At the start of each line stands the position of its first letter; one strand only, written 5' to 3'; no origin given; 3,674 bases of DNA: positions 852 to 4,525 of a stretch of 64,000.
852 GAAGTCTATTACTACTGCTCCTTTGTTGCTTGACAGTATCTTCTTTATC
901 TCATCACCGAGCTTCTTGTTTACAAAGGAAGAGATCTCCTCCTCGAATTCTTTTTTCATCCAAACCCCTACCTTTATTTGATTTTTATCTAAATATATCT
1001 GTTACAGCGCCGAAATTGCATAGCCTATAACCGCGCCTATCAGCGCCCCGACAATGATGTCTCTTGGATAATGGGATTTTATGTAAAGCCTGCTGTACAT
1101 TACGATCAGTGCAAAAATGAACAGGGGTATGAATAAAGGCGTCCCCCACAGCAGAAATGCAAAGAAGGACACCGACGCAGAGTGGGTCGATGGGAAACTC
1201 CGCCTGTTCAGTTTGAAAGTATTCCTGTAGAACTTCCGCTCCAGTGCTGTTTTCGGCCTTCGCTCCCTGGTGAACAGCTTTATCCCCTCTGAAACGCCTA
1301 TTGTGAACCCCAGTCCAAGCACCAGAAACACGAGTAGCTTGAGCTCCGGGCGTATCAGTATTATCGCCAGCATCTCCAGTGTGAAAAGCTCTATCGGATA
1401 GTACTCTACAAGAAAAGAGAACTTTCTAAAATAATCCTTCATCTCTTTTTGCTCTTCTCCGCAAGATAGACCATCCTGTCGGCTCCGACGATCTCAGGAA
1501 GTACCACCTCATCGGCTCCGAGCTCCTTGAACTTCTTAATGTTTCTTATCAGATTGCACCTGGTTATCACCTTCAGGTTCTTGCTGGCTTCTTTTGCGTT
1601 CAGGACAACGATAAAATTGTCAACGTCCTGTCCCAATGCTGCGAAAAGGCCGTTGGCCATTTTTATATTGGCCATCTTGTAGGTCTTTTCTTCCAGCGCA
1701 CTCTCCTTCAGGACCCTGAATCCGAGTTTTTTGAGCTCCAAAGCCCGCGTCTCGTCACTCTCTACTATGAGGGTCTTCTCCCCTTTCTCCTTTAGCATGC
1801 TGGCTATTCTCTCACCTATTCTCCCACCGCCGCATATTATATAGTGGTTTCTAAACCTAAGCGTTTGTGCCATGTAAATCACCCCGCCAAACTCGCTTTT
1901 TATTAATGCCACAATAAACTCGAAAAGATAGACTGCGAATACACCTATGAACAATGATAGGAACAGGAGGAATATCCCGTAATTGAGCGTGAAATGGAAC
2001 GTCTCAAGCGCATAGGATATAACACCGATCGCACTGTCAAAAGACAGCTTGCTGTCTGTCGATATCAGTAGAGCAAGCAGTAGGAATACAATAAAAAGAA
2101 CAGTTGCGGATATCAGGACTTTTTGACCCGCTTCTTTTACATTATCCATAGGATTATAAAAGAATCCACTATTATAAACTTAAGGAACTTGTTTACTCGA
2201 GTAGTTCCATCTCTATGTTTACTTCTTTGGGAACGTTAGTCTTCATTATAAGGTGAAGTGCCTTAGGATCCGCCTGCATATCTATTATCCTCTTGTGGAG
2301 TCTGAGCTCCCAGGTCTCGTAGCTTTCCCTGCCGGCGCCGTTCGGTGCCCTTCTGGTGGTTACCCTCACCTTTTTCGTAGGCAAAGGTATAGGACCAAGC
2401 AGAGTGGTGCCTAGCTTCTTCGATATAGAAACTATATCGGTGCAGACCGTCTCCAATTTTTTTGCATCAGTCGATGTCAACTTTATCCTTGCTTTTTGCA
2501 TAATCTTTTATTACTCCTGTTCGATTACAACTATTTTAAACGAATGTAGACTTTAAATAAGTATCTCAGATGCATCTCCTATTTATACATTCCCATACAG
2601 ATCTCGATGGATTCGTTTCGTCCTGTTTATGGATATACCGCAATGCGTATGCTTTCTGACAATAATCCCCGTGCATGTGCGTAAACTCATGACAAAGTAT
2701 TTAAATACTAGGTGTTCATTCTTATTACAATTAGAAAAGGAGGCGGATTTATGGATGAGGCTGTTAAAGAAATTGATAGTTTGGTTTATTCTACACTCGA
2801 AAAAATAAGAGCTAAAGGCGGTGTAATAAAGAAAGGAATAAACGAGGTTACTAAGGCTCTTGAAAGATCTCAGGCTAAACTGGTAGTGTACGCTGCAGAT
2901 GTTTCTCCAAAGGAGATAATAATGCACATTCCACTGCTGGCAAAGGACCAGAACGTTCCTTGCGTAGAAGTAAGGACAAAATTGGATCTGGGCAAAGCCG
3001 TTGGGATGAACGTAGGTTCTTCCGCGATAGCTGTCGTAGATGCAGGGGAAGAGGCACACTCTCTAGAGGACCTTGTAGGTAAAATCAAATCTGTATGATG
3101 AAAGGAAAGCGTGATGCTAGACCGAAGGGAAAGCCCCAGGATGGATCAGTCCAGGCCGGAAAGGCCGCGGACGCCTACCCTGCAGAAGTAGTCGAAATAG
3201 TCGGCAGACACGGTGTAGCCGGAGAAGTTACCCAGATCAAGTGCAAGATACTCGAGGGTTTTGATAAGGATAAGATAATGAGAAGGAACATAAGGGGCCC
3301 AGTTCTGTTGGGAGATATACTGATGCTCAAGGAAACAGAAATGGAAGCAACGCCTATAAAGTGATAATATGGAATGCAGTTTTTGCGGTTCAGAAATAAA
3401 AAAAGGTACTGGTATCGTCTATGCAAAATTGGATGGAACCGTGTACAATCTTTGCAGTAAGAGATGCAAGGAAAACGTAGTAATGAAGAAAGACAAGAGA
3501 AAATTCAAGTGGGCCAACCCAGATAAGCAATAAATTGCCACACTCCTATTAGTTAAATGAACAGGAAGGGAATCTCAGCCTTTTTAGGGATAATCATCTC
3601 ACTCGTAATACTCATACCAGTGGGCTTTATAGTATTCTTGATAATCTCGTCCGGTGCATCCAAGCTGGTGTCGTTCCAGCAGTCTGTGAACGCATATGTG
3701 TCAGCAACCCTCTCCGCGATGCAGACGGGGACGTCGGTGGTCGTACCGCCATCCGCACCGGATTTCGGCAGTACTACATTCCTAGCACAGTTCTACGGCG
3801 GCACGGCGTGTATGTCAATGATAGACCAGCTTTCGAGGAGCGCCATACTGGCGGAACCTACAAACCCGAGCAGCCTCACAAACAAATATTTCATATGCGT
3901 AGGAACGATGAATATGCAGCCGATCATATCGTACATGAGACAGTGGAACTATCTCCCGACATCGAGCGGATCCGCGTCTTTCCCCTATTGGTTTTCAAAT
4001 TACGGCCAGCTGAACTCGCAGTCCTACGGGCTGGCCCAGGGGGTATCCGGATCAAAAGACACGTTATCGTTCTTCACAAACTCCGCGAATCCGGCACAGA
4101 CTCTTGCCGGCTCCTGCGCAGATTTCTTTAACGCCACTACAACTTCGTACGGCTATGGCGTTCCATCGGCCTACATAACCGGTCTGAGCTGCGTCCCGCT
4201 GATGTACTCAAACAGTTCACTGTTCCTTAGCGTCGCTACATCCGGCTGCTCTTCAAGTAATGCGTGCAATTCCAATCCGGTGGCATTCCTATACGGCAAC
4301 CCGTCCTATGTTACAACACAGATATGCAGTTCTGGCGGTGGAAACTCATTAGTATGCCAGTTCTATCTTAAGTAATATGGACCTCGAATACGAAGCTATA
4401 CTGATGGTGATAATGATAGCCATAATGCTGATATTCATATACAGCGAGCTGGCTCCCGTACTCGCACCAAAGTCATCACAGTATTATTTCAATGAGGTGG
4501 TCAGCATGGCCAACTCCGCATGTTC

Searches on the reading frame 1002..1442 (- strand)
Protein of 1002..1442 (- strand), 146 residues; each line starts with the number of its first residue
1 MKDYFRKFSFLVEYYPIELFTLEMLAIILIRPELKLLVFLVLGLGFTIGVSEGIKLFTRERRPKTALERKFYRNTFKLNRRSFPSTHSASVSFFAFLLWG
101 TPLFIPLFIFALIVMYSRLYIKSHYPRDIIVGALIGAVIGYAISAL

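Call 79: search_protein_families(library=pfam, proteins=[window:1002-1442:-], max_evalue=0.001)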
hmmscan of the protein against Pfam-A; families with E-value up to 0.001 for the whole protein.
window:1002-1442:- (146 aa): 2 families
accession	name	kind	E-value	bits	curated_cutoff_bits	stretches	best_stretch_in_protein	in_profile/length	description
PF01569.27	PAP2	-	1.6e-19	70.4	27.2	1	37-144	2-122/130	PAP2 superfamily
PF14378.12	PAP2_3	-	2.5e-08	34.4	27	1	72-140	116-188/190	PAP2 superfamily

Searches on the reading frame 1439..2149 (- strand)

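Call 79: search_protein_families(library=pfam, proteins=[window:1439-2149:-], max_evalue=0.001)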
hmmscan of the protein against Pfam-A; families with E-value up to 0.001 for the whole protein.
window:1439-2149:- (236 aa): 2 families
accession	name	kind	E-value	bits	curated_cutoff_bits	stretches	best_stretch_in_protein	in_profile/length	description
PF02254.24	TrkA_N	-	5.5e-26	91.6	23.8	1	103-218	1-116/116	TrkA-N domain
PF02558.23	ApbA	-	0.0002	21.5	22.2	1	104-193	2-84/150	Ketopantoate reductase PanE/ApbA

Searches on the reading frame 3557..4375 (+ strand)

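Call 29: search_protein_families(library=pfam, proteins=[window:3557-4375:+], max_evalue=0.1)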
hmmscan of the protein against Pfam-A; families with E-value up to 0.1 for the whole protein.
window:3557-4375:+ (272 aa): 1 family
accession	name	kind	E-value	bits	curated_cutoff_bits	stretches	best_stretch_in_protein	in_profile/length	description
PF01670.23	Glyco_hydro_12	-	0.017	15.7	27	1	152-220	127-193/207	Glycosyl hydrolase family 12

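Call 77: search_protein_families(library=ncbifam, proteins=[window:3557-4375:+], max_evalue=0.1)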
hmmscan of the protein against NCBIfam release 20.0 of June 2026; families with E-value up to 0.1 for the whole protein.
window:3557-4375:+ (272 aa): 0 families
